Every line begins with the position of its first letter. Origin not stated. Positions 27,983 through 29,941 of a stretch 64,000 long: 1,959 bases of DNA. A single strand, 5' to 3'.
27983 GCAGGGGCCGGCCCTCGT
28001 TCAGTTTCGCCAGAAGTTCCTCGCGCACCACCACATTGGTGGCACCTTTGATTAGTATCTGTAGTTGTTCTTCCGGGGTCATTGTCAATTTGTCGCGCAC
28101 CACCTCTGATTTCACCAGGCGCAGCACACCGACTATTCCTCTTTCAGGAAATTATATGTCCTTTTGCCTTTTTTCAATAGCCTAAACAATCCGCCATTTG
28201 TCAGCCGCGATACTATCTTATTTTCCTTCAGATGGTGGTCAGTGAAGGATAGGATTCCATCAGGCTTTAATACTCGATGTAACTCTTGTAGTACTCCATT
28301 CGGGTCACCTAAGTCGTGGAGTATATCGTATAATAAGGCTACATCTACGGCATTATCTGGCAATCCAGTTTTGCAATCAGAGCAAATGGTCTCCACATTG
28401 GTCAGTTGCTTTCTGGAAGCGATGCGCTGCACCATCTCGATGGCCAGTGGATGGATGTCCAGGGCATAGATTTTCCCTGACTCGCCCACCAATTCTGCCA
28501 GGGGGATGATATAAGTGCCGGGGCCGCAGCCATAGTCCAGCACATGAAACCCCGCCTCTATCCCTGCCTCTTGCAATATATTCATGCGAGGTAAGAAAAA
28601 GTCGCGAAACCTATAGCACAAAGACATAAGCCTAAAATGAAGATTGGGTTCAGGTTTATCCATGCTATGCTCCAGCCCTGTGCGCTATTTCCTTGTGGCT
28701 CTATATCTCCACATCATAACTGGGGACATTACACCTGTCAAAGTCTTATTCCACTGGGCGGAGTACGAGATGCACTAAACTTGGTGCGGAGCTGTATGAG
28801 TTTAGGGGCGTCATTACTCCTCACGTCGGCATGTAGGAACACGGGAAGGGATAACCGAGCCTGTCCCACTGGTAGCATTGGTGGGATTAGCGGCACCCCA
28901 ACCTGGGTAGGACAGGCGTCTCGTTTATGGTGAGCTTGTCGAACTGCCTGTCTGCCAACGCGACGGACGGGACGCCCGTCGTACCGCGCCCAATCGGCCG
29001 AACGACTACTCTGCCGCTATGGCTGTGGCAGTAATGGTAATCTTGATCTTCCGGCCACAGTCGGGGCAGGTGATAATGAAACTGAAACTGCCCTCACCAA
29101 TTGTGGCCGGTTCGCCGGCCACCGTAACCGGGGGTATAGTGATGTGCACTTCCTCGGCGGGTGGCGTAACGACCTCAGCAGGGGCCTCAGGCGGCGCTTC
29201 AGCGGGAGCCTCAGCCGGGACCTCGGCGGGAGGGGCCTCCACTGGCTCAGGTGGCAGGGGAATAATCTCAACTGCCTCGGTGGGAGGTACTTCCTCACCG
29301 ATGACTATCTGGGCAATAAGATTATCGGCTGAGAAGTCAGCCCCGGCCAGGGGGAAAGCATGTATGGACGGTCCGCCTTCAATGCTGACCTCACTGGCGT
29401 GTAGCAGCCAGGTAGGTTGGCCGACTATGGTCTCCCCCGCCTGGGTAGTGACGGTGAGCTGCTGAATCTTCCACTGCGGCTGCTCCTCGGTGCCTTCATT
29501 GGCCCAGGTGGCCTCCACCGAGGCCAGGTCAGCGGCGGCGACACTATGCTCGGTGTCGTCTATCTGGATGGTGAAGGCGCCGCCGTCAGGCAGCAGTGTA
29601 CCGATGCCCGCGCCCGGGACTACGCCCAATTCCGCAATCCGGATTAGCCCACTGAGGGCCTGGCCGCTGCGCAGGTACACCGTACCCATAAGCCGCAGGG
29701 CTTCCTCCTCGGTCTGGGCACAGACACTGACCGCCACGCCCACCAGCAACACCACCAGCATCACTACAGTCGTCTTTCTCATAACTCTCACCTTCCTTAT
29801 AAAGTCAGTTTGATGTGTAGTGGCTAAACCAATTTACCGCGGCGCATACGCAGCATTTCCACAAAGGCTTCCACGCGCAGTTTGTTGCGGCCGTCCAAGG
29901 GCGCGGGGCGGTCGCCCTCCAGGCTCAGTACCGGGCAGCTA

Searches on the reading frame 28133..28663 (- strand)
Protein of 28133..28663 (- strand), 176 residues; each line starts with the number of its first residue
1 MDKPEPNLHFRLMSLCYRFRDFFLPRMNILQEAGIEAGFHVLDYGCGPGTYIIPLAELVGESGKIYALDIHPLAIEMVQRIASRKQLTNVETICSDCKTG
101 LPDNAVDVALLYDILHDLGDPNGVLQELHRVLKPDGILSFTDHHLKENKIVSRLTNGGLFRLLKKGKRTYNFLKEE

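Call 3: search_protein_families(library=pfam, proteins=[window:28133-28663:-], max_evalue=0.01)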
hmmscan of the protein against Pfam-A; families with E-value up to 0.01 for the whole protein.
window:28133-28663:- (176 aa): 16 families
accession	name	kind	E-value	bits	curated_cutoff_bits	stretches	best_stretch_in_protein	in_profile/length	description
PF13847.12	Methyltransf_31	-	6.7e-24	84.7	27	1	36-147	2-116/145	Methyltransferase domain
PF08241.18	Methyltransf_11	-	4.3e-19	69.4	21.2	1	42-140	1-95/95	Methyltransferase domain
PF13649.12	Methyltransf_25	-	1.5e-17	64.5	27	1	41-136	1-97/97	Methyltransferase domain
PF08242.18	Methyltransf_12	-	6.6e-14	52.9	30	1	42-138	1-98/98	Methyltransferase domain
PF01209.24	Ubie_methyltran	-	4.9e-12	46.1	20.1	1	28-141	38-152/233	ubiE/COQ5 methyltransferase family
PF13489.12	Methyltransf_23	-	1.3e-11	45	27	1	35-143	20-119/164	Methyltransferase domain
PF01135.25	PCMT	-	9e-07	29.3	20.3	1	31-138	70-169/210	Protein-L-isoaspartate(D-aspartate) O-methyltransferase (PCMT)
PF05175.20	MTS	-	6e-06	26.4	23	1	38-110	32-103/170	Methyltransferase small domain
PF02390.23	Methyltransf_4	-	1.2e-05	25.2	24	1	41-102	5-65/173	Putative methyltransferase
PF07021.18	MetW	-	5.9e-05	23.2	21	1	35-141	11-110/193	Methionine biosynthesis protein MetW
PF06325.19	PrmA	-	0.00012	22.1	22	1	35-110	159-231/296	Ribosomal protein L11 methyltransferase (PrmA)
PF01728.25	FtsJ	-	0.00026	21.4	24.1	1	28-83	11-69/181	FtsJ-like methyltransferase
PF01189.24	Methyltr_RsmB-F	-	0.00041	20.5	27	1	40-99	11-70/199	16S rRNA methyltransferase RsmB/F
PF01269.23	Fibrillarin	-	0.00045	19.9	27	1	28-99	62-131/227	Fibrillarin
PF02475.24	TRM5-TYW2_MTfase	-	0.00057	20.3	28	1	36-109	35-108/164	TRM5/TYW2 methyltransferase domain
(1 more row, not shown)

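Call 4: search_protein_families(library=ncbifam, proteins=[window:28133-28663:-], max_evalue=0.01)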
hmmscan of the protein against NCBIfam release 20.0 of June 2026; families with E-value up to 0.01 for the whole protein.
window:28133-28663:- (176 aa): 63 families (the best 25 are shown)
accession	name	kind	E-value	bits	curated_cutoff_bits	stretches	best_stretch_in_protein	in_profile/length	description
NF008823.0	PRK11873.1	subfamily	9e-15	54.9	263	1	32-143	72-184/272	arsenite methyltransferase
NF041537.1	ArsM_AhpD_UU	exception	2.1e-13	49.8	510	1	33-146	72-186/345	arsenite methyltransferase/AhpD domain selenoprotein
NF041536.1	ArsM_DUF2284_UU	exception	3.3e-13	48.8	575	1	34-147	73-187/459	arsenite methyltransferase/DUF2284 domain selenoprotein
NF001243.0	PRK00216.1-4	equivalog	3.4e-12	46.2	235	1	19-138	29-149/237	demethylmenaquinone methyltransferase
NF047649.1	MTase_UXPK_star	exception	6.8e-12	45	460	1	35-145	75-186/283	methyltransferase/UXPK-star double selenoprotein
TIGR02752.1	MenG_heptapren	equivalog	1e-11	44.8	419.85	1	18-139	26-148/231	demethylmenaquinone methyltransferase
NF001244.0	PRK00216.1-5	equivalog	4.1e-11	42.6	216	1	28-156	39-169/236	bifunctional demethylmenaquinone methyltransferase/2-methoxy-6-polyprenyl-1,4-benzoquinol methylase UbiE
NF045667.1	MTase_DVU1556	equivalog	1.3e-10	41.1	155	1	29-149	14-128/213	DVU_1556 family methyltransferase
TIGR02072.1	BioC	equivalog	2.2e-10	40.8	184.95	1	29-142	26-134/244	malonyl-ACP O-methyltransferase BioC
TIGR01934.1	MenG_MenH_UbiE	subfamily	5.2e-10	39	158.35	1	28-156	30-157/223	ubiquinone/menaquinone biosynthesis methyltransferase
TIGR04364.1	methyltran_FxLD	equivalog_domain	6.7e-10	38.6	320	1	29-105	74-149/394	methyltransferase, FxLD system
NF001240.0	PRK00216.1-1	equivalog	1.1e-09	37.7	378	1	29-142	55-170/251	bifunctional demethylmenaquinone methyltransferase/2-methoxy-6-polyprenyl-1,4-benzoquinol methylase UbiE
NF038261.1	rhodoquin_RquA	equivalog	4.4e-09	36.4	175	1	34-148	46-161/218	rhodoquinone biosynthesis methyltransferase RquA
NF011494.0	PRK14902.1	equivalog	7.7e-09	34.8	319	1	34-99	247-312/444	16S rRNA (cytosine(967)-C(5))-methyltransferase RsmB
TIGR01983.1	UbiG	equivalog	1.5e-08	34.3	102.95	1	37-141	49-152/228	bifunctional 2-polyprenyl-6-hydroxyphenol methylase/3-demethylubiquinol 3-O-methyltransferase UbiG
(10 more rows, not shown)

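Call 87: search_protein_families(library=padloc, proteins=[window:28133-28663:-], max_evalue=0.001)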
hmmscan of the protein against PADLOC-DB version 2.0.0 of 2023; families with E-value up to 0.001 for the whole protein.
window:28133-28663:- (176 aa): 1 family
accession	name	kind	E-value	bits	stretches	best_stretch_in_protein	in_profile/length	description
PDLC04134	mad2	-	1.3e-19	68.5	1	27-143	281-397/492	mads_2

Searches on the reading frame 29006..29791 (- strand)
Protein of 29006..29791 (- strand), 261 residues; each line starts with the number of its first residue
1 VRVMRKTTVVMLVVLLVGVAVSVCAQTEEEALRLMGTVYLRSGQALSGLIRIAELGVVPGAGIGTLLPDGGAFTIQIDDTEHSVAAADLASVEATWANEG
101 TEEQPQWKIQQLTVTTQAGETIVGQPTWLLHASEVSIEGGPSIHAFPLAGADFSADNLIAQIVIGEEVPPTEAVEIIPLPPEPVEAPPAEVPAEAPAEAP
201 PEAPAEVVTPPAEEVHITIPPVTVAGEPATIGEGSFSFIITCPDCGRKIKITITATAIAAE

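Call 3: search_protein_families(library=pfam, proteins=[window:29006-29791:-], max_evalue=0.01)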
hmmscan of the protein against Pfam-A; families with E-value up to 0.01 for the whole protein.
window:29006-29791:- (261 aa): 0 families

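Call 4: search_protein_families(library=ncbifam, proteins=[window:29006-29791:-], max_evalue=0.01)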
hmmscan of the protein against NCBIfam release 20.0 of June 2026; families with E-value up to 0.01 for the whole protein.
window:29006-29791:- (261 aa): 0 families

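Call 72: search_protein_families(library=ncbifam, proteins=[window:29006-29791:-], max_evalue=0.000001)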
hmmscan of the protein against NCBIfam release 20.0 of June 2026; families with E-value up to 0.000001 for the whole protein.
window:29006-29791:- (261 aa): 0 families

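Call 87: search_protein_families(library=padloc, proteins=[window:29006-29791:-], max_evalue=0.001)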
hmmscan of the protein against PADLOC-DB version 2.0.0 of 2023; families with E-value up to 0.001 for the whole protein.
window:29006-29791:- (261 aa): 0 families
